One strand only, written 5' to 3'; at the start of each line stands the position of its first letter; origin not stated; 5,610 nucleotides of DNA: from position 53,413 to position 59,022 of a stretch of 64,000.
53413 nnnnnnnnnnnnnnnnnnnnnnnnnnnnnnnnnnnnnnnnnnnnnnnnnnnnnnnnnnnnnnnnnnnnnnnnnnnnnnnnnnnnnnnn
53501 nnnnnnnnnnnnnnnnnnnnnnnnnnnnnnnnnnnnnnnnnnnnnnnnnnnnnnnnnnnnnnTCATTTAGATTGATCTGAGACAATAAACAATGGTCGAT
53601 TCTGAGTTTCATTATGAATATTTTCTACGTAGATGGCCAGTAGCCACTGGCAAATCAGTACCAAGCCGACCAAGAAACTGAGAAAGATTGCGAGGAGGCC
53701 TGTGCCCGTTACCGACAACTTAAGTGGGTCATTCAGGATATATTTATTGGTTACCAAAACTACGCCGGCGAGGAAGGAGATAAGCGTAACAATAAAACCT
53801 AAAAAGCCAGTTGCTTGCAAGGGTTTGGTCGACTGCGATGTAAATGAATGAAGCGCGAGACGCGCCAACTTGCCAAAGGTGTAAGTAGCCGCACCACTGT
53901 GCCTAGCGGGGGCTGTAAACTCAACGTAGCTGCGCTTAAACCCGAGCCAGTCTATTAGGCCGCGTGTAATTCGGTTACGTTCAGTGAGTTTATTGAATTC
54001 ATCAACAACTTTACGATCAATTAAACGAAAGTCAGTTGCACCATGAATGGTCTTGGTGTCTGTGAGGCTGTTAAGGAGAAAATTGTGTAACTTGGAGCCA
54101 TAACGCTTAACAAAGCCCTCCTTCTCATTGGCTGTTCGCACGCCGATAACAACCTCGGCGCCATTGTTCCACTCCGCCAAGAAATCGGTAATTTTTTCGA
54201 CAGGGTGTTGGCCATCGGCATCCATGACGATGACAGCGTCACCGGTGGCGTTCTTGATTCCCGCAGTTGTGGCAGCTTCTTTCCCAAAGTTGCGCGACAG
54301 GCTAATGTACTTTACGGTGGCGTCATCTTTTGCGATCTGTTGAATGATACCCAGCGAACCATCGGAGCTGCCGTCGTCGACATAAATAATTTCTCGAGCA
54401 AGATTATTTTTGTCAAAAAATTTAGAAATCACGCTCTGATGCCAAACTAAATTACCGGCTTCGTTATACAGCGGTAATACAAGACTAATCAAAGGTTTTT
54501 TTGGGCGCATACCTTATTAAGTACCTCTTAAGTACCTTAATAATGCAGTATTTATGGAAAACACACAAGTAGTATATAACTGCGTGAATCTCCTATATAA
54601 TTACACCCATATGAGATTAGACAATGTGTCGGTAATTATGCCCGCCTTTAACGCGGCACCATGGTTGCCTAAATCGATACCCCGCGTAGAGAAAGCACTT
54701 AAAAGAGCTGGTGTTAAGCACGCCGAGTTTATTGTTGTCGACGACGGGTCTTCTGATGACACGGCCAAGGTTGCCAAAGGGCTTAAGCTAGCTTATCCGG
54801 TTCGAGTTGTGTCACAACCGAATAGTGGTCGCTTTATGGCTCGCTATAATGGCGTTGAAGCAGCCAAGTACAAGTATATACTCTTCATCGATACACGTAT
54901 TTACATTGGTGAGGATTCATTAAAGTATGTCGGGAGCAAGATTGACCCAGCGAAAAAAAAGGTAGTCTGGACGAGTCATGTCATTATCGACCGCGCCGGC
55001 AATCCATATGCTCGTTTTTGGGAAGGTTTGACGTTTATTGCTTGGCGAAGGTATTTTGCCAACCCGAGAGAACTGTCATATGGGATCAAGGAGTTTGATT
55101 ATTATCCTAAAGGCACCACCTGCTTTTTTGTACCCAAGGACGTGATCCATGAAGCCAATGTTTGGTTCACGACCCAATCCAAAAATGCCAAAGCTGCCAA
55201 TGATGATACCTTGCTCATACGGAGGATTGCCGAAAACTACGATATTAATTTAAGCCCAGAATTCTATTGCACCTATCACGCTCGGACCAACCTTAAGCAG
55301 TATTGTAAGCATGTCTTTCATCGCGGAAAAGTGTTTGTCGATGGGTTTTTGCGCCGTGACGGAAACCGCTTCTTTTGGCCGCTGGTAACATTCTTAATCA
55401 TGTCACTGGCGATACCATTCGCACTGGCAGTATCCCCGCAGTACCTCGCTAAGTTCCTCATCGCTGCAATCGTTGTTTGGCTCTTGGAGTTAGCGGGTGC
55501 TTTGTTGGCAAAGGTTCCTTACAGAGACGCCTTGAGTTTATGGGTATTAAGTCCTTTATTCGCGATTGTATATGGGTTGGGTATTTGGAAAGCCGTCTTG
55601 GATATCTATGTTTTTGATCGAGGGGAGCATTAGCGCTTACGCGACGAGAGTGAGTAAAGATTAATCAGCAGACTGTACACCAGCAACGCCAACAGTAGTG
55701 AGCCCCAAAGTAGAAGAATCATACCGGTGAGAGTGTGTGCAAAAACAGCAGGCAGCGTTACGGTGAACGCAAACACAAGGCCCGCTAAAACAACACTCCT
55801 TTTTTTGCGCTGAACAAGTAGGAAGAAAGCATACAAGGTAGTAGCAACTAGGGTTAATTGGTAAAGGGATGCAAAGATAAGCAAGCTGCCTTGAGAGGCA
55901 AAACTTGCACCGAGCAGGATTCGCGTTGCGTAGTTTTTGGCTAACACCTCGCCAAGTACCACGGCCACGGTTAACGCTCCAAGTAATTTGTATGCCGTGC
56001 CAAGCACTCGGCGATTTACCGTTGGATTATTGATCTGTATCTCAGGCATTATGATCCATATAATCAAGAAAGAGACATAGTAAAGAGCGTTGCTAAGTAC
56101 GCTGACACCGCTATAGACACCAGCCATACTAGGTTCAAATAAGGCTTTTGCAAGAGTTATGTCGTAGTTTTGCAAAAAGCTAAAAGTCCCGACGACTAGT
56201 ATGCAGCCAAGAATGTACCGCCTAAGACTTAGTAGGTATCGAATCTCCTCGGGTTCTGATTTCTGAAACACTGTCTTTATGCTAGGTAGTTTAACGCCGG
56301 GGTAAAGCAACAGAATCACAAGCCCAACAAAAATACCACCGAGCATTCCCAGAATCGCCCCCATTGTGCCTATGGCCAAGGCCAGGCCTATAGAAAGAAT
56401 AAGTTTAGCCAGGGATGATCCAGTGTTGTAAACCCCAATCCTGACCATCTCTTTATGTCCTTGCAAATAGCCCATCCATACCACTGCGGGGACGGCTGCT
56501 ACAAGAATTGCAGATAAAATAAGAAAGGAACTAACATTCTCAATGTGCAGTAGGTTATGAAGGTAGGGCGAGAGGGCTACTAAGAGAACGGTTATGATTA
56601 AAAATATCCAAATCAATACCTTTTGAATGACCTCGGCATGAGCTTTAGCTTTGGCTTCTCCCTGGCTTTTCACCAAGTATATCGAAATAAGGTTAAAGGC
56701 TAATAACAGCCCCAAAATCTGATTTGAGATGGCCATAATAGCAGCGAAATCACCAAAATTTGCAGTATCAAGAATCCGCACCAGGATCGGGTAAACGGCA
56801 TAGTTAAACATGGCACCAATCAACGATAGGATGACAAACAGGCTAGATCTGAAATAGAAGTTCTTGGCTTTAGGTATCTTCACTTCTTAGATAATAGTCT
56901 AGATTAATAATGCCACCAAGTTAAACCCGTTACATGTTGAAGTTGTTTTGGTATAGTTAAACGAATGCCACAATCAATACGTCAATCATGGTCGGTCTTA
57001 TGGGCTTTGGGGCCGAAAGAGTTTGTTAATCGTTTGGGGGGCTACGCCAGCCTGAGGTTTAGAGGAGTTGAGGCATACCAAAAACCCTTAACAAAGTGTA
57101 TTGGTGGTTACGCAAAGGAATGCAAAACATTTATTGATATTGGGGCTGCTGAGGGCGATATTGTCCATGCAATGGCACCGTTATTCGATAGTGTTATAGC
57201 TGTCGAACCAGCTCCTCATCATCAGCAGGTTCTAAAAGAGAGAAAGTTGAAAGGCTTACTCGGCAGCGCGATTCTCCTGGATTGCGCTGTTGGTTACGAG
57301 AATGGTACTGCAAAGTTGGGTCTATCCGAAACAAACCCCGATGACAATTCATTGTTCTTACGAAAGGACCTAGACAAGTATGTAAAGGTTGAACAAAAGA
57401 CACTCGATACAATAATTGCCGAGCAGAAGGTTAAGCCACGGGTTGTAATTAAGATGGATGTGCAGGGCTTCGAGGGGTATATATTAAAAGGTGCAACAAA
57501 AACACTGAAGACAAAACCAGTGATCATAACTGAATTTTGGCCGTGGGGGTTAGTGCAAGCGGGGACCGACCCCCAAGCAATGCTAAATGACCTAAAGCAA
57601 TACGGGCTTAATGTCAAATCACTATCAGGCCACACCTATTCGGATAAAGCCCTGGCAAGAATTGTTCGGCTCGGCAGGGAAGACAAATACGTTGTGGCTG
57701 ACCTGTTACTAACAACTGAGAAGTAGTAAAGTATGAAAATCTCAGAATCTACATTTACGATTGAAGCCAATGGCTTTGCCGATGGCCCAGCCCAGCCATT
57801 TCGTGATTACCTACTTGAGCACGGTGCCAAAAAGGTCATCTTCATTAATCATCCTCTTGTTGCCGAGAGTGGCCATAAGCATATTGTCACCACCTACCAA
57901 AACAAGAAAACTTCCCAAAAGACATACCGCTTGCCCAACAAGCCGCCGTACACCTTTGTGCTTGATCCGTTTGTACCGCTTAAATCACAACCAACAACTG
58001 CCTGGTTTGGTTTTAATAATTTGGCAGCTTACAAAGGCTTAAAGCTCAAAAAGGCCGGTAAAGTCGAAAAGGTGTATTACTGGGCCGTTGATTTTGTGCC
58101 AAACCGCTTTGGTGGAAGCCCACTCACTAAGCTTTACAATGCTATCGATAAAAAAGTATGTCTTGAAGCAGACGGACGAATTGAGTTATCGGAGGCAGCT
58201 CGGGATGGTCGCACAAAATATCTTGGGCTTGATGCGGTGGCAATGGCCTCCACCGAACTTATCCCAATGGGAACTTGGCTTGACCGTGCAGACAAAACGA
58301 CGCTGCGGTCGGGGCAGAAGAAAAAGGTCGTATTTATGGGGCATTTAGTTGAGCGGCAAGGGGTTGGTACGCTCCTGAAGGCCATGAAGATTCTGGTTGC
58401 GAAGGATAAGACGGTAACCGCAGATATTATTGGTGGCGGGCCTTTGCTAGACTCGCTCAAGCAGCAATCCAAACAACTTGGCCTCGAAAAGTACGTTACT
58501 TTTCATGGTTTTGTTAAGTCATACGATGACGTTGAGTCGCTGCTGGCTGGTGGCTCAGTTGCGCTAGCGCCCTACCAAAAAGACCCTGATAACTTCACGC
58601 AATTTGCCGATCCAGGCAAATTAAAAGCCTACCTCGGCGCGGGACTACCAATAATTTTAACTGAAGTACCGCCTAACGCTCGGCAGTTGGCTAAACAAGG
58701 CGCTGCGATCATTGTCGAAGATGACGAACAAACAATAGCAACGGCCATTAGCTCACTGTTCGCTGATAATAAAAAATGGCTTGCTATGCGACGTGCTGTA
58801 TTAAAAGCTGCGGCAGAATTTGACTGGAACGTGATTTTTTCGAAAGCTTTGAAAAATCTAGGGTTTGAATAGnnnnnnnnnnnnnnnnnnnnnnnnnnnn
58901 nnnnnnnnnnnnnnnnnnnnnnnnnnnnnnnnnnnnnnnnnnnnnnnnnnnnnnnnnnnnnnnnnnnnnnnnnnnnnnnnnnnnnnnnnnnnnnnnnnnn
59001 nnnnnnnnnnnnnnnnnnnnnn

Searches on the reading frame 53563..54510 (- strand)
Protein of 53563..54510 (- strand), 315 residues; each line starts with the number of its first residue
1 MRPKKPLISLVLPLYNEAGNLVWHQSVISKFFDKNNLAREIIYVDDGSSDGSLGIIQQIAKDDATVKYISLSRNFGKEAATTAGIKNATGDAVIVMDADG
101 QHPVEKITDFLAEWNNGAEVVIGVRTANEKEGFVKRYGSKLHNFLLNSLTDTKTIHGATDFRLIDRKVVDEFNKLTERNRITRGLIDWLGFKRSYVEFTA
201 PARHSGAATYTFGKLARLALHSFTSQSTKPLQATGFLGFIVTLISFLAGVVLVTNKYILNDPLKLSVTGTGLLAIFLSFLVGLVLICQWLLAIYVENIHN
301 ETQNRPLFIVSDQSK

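Call 9: search_protein_families(library=pfam, proteins=[window:53563-54510:-], max_evalue=0.001)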
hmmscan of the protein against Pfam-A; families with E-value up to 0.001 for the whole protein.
window:53563-54510:- (315 aa): 2 families
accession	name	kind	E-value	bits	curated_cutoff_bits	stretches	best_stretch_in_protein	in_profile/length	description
PF00535.33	Glycos_transf_2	-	1.6e-30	106.7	23.3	1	9-171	1-166/168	Glycosyl transferase family 2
PF10111.15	Glyco_tranf_2_2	-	1.4e-06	28.5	27.3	1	9-109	1-101/276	Glycosyltransferase like family 2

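Call 65: search_protein_families(library=ncbifam, proteins=[window:53563-54510:-], max_evalue=1e-10)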
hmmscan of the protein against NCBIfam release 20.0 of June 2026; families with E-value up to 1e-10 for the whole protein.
window:53563-54510:- (315 aa): 4 families
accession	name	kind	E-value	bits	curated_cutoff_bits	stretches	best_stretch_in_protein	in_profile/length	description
NF047588.1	GlcsyltransPgfSStrep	equivalog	1.8e-62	211.4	500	1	8-312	3-304/308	glycosyltransferase PgfS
NF007986.1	PRK10714.1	equivalog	4e-37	127.9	529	1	8-310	8-308/316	undecaprenyl-phosphate 4-deoxy-4-formamido-L-arabinose transferase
TIGR03937.1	PgaC_IcaA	equivalog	8.1e-15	54.7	422.3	1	4-100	43-136/407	poly-beta-1,6-N-acetyl-D-glucosamine synthase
NF007482.0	PRK10073.1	equivalog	2e-11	43.5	423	1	2-101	2-97/334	glycosyltransferase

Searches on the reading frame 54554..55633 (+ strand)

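Call 43: search_protein_families(library=ncbifam, proteins=[window:54554-55633:+], max_evalue=0.00001)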
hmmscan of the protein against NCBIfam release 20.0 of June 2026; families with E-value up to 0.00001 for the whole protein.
window:54554-55633:+ (359 aa): 12 families
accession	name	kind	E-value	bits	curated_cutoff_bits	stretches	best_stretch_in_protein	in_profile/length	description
NF041875.1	EPS_EpsD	equivalog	4.5e-16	59.2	370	1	25-131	1-105/325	exopolysaccharide biosynthesis glycosyltransferase EpsD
NF007482.0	PRK10073.1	equivalog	5.7e-13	48.6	423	1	23-114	6-94/334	glycosyltransferase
TIGR03937.1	PgaC_IcaA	equivalog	3.3e-12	46.1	422.3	1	19-129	41-149/407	poly-beta-1,6-N-acetyl-D-glucosamine synthase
NF047683.1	TeichurnBiosyTuaG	equivalog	1.4e-09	38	400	1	23-152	6-133/252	teichuronic acid biosynthesis protein TuaG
TIGR04283.1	glyco_like_mftF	equivalog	7.2e-09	35.5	182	1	25-137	1-104/221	TIGR04283 family arsenosugar biosynthesis glycosyltransferase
TIGR04009.1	wcaE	equivalog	1.4e-08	34.4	369.2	1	47-146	24-122/248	colanic acid biosynthesis glycosyltransferase WcaE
TIGR03965.1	mycofact_glyco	equivalog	3.9e-08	32.6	280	1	20-117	71-166/467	mycofactocin biosynthesis glycosyltransferase MftF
NF038302.1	EPS_HpsE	equivalog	4.8e-08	32.3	300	1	24-117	2-98/307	hormogonium polysaccharide biosynthesis glycosyltransferase HpsE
NF007986.1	PRK10714.1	equivalog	1.5e-06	27.5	529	1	20-109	3-94/316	undecaprenyl-phosphate 4-deoxy-4-formamido-L-arabinose transferase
TIGR03469.1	HpnB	hypoth_equivalog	1.7e-06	27.3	379.25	1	23-137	44-167/386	hopene-associated glycosyltransferase HpnB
NF010496.0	PRK13915.1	equivalog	1.7e-06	27.3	262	1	23-114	31-125/307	glucosyl-3-phosphoglycerate synthase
TIGR04182.1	glyco_TIGR04182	equivalog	9.3e-06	25.2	325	0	24-115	1-82/293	S-layer glycoprotein N-glycosyltransferase AglJ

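Call 44: search_protein_families(library=pfam, proteins=[window:54554-55633:+], max_evalue=0.00001)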
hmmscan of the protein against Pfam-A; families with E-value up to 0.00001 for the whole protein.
window:54554-55633:+ (359 aa): 2 families
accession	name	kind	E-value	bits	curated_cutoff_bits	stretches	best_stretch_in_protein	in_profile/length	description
PF00535.33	Glycos_transf_2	-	1.9e-18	67.4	23.3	1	26-168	1-139/168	Glycosyl transferase family 2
PF10111.15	Glyco_tranf_2_2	-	8.6e-06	25.9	27.3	0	55-126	28-102/276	Glycosyltransferase like family 2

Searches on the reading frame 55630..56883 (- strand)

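Call 43: search_protein_families(library=ncbifam, proteins=[window:55630-56883:-], max_evalue=0.00001)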
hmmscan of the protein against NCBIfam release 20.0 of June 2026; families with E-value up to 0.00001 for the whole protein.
window:55630-56883:- (417 aa): 0 families

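Call 44: search_protein_families(library=pfam, proteins=[window:55630-56883:-], max_evalue=0.00001)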
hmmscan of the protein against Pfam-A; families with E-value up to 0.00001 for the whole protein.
window:55630-56883:- (417 aa): 1 family
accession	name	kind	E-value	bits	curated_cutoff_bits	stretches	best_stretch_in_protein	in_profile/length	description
PF01943.22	Polysacc_synt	-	1.3e-07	31.7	28.2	1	17-270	9-257/274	Polysaccharide biosynthesis protein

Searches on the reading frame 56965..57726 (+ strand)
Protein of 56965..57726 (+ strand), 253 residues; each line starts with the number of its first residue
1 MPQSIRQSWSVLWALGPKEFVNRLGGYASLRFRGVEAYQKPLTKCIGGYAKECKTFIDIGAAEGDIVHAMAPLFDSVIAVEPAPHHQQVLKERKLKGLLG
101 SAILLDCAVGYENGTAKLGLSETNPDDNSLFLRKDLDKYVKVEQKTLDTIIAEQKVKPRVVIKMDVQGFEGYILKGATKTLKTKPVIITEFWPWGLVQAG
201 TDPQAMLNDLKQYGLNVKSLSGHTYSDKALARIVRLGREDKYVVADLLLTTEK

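Call 44: search_protein_families(library=pfam, proteins=[window:56965-57726:+], max_evalue=0.00001)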
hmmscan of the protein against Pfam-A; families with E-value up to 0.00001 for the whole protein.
window:56965-57726:+ (253 aa): 1 family
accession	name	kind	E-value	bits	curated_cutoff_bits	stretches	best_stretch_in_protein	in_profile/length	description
PF05050.19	Methyltransf_21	-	1.6e-12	48.3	22.7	1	58-210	1-166/173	Methyltransferase FkbM domain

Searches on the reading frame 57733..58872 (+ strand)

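Call 44: search_protein_families(library=pfam, proteins=[window:57733-58872:+], max_evalue=0.00001)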
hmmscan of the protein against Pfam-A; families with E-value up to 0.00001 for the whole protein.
window:57733-58872:+ (379 aa): 2 families
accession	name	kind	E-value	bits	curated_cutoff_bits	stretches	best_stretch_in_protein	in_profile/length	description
PF13692.12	Glyco_trans_1_4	-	9.7e-20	71.7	27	1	197-345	2-142/142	Glycosyl transferases group 1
PF00534.26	Glycos_transf_1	-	4e-18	66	26.4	1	190-353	9-166/172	Glycosyl transferases group 1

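Call 65: search_protein_families(library=ncbifam, proteins=[window:57733-58872:+], max_evalue=1e-10)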
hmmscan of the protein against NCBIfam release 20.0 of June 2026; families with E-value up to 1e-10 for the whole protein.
window:57733-58872:+ (379 aa): 1 family
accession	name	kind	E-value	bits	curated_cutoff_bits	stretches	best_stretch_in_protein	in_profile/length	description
TIGR04063.1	stp3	hypoth_equivalog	6.3e-11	41.8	442.05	1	188-358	205-373/397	TIGR04063 family PEP-CTERM/XrtA system glycosyltransferase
